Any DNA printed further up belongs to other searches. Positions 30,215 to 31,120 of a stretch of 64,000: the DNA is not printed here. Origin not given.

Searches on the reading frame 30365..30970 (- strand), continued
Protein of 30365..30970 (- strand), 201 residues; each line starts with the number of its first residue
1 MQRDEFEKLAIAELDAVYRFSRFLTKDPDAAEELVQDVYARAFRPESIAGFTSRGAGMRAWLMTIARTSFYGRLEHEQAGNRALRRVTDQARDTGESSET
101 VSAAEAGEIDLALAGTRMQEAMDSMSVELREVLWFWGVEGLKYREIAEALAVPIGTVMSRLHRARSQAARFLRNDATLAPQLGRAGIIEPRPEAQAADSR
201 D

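Call 66: search_protein_families(library=pfam, proteins=[L090:9277-9696:-, L090:7444-8895:-, L088:5621-5854:-, L088:5943-6122:+], max_evalue=0.001)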
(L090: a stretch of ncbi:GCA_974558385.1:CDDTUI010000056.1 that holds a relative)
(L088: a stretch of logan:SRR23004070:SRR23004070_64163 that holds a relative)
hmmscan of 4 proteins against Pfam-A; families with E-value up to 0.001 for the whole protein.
L090:9277-9696:- (139 aa): 1 family
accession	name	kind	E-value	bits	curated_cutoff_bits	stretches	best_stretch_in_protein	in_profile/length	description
PF24709.1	DUF7670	-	0.00017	22.4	29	1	5-124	3-115/118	Domain of unknown function (DUF7670)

L090:7444-8895:- (483 aa): 4 families
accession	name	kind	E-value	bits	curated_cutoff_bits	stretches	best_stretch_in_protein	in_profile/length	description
PF07883.17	Cupin_2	-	5.1e-14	52.2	27.2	1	405-463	13-70/70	Cupin domain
PF02311.25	AraC_binding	-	1.5e-09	38.1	21.1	1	400-470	13-82/135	AraC-like ligand binding domain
PF13243.12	SQHop_cyclase_C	-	2.5e-08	33.8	26.1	1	232-346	158-257/319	Squalene-hopene cyclase C-terminal domain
PF13249.12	SQHop_cyclase_N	-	1.9e-07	31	26.2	0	210-273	24-84/291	Squalene-hopene cyclase N-terminal domain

L088:5621-5854:- (77 aa): 0 families

L088:5943-6122:+ (59 aa): 0 families
